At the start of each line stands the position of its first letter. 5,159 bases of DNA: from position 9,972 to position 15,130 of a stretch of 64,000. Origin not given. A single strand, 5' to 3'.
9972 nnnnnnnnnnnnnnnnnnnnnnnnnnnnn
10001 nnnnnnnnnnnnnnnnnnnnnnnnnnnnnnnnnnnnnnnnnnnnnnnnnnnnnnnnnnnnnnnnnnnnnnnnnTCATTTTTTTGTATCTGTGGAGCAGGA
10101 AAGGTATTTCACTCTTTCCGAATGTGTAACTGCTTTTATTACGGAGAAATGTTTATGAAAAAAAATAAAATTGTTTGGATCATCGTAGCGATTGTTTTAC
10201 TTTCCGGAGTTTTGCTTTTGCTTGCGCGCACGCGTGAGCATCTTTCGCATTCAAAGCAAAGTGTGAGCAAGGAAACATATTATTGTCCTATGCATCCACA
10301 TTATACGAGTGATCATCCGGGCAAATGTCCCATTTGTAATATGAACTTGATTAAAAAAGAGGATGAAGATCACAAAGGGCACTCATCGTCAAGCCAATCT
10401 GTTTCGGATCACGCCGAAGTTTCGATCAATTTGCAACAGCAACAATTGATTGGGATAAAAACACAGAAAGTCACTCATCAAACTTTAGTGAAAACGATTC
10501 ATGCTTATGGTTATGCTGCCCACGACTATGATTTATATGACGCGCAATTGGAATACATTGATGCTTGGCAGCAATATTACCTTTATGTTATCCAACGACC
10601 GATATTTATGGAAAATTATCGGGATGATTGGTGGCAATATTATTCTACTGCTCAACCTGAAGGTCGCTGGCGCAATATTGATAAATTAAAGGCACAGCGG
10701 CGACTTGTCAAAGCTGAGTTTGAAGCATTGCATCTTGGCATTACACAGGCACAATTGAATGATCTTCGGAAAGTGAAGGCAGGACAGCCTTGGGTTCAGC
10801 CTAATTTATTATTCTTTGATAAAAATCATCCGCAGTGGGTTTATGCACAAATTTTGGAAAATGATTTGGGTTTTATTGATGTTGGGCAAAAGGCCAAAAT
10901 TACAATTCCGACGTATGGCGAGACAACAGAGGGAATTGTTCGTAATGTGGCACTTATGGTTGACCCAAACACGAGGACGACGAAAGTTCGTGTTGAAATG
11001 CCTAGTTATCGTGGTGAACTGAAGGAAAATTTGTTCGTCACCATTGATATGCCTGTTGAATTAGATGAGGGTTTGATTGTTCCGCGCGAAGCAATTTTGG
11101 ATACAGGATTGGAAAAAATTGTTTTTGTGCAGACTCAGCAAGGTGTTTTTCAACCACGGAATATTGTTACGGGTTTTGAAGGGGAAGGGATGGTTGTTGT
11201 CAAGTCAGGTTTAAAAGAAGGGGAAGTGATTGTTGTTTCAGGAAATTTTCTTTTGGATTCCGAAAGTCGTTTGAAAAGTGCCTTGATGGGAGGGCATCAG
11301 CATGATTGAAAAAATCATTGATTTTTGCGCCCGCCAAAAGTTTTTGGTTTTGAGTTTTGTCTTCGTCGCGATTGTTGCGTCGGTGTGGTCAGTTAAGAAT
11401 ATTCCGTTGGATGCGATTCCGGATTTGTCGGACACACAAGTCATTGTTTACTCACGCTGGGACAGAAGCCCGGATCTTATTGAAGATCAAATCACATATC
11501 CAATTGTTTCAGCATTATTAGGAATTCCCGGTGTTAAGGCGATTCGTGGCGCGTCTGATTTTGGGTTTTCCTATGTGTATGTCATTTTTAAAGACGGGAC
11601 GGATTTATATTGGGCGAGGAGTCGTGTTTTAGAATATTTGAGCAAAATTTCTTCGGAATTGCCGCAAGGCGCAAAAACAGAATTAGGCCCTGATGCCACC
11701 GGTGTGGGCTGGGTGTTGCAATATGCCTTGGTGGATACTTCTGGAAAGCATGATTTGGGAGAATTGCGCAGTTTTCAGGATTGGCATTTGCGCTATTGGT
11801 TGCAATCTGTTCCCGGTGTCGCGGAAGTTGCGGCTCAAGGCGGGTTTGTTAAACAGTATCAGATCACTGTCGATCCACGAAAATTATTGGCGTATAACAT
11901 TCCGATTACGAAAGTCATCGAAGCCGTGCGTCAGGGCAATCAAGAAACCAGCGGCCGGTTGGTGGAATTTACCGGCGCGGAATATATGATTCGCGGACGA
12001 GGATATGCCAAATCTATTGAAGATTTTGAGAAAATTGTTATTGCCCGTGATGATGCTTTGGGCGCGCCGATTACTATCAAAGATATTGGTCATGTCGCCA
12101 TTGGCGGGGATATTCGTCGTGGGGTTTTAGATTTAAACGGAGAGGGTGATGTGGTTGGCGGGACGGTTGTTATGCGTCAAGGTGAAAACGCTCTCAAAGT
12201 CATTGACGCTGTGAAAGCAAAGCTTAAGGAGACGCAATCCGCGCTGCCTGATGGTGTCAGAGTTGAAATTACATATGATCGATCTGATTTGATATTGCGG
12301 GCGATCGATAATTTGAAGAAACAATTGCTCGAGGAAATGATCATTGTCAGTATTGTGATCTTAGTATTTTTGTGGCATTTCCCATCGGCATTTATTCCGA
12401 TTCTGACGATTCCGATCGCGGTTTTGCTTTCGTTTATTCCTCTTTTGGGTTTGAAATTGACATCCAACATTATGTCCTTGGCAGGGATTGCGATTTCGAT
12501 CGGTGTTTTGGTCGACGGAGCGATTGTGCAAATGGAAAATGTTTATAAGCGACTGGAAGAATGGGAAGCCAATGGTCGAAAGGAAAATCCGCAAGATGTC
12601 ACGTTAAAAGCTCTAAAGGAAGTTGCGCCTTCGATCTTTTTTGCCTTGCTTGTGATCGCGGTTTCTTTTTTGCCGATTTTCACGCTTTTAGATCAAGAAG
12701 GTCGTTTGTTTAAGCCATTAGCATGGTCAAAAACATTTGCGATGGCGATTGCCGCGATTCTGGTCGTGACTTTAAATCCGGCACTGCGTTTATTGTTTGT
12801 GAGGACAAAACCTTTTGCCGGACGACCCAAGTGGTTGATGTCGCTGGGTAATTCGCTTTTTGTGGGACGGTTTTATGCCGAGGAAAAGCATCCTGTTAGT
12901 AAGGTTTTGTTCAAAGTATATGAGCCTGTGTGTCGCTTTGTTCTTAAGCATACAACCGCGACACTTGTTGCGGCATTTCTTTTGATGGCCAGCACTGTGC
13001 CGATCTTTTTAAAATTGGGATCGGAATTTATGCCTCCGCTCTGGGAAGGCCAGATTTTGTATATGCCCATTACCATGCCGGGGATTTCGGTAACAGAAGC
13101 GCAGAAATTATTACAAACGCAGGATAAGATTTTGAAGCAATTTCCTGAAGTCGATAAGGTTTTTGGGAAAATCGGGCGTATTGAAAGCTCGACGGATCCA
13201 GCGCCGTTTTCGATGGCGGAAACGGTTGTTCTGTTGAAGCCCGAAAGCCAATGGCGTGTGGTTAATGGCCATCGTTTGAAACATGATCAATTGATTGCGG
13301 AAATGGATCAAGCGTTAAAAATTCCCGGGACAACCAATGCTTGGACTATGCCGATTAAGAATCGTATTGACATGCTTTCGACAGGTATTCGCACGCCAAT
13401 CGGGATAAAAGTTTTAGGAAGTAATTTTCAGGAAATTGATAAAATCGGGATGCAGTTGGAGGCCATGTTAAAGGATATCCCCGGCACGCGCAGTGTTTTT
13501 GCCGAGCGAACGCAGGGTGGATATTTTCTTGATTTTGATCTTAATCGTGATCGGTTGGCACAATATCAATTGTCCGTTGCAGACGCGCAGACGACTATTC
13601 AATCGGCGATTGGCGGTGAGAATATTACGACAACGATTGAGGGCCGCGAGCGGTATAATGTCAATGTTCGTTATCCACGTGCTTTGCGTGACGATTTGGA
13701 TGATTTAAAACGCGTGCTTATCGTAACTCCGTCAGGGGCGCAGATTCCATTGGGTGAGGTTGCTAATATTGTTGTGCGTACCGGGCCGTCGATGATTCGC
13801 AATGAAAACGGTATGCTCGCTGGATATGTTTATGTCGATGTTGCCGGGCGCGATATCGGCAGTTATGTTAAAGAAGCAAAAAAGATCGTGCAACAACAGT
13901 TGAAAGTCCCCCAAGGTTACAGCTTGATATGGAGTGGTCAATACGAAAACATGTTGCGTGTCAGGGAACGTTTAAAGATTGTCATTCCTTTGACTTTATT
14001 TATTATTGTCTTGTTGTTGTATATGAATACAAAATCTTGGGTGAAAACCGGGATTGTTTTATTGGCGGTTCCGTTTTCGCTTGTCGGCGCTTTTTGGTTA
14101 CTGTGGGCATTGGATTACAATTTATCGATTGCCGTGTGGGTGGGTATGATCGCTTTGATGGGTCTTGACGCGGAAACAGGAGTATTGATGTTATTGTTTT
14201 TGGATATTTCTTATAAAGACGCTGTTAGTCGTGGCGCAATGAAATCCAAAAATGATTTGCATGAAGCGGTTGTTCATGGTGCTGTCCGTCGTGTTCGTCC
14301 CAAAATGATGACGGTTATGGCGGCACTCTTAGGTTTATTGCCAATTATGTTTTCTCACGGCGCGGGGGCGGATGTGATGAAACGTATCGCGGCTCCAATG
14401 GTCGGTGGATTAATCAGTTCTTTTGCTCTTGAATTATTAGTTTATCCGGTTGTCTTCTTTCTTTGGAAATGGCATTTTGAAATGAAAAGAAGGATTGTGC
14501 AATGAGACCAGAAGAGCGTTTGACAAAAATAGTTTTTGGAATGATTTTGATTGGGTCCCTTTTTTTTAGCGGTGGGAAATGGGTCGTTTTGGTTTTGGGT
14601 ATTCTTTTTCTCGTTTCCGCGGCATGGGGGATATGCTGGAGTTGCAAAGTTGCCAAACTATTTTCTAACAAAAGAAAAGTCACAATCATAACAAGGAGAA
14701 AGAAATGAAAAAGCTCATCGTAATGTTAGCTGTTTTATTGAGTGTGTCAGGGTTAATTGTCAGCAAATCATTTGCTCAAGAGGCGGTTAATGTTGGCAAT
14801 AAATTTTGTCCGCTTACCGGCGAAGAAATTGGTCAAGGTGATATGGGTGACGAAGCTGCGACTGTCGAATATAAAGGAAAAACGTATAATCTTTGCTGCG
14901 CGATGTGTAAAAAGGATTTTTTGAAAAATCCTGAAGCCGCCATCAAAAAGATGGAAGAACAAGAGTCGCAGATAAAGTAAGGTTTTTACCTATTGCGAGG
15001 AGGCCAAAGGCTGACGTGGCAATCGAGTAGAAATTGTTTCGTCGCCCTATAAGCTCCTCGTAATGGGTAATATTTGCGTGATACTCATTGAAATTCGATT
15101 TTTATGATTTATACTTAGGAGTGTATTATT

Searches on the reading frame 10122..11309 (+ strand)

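Call 71: search_protein_families(library=pfam, proteins=[window:10122-11309:+], max_evalue=0.00001)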
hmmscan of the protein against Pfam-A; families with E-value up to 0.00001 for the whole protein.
window:10122-11309:+ (395 aa): 3 families
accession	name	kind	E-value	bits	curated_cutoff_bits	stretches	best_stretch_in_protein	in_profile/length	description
PF16576.10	HlyD_D23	-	3.1e-15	56.5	30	1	239-306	146-214/214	Barrel-sandwich domain of CusB or HlyD membrane-fusion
PF19335.5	HMBD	-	3.4e-14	52.9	23.6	1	53-79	2-28/28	Heavy metal binding domain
PF13437.12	HlyD_3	-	1.3e-06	29.5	22.2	1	238-296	36-96/106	HlyD family secretion protein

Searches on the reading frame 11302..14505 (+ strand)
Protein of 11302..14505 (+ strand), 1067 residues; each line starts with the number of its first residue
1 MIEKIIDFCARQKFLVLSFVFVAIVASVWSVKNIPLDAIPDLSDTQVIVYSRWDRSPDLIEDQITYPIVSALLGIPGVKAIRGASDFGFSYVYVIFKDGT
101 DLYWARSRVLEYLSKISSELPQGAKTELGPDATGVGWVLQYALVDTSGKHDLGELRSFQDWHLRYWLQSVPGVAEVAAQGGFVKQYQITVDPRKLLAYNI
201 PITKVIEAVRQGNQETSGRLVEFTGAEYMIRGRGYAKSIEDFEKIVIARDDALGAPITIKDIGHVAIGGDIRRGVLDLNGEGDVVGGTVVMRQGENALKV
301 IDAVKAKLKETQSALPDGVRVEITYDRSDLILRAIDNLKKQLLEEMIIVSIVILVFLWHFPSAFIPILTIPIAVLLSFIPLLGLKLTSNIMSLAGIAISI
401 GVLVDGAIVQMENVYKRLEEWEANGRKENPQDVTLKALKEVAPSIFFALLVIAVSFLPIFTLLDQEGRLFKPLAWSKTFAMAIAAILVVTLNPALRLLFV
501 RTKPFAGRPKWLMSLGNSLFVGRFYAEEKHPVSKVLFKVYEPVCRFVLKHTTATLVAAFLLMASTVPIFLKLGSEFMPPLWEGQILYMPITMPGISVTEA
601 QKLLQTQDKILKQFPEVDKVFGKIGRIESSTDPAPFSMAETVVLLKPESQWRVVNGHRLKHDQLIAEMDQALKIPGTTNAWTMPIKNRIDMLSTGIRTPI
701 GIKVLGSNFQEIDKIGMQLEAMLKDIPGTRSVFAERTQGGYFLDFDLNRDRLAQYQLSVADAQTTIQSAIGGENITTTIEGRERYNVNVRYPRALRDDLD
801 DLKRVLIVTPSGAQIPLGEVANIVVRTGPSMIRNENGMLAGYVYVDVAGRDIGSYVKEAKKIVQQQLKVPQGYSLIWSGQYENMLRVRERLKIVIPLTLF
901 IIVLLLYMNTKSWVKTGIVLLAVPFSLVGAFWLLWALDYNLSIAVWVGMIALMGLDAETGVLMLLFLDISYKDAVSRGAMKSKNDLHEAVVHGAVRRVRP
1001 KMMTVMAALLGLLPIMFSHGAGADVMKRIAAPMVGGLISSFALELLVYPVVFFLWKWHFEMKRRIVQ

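Call 71: search_protein_families(library=pfam, proteins=[window:11302-14505:+], max_evalue=0.00001)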
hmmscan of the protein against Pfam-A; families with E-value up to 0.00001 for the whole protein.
window:11302-14505:+ (1067 aa): 2 families
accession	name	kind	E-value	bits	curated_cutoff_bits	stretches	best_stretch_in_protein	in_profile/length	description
PF00873.25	ACR_tran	-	3.1e-224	747.3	28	1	5-1054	1-1019/1021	AcrB/AcrD/AcrF family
PF03176.21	MMPL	-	7.1e-06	25.6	20.5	0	295-505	101-308/333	MMPL family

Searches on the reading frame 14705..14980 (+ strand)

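Call 71: search_protein_families(library=pfam, proteins=[window:14705-14980:+], max_evalue=0.00001)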
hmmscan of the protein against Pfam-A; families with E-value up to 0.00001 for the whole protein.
window:14705-14980:+ (91 aa): 1 family
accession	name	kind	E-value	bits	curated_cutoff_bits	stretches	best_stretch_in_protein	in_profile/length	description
PF04945.19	YHS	-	7.1e-06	26.4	30.3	0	53-77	17-41/47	YHS domain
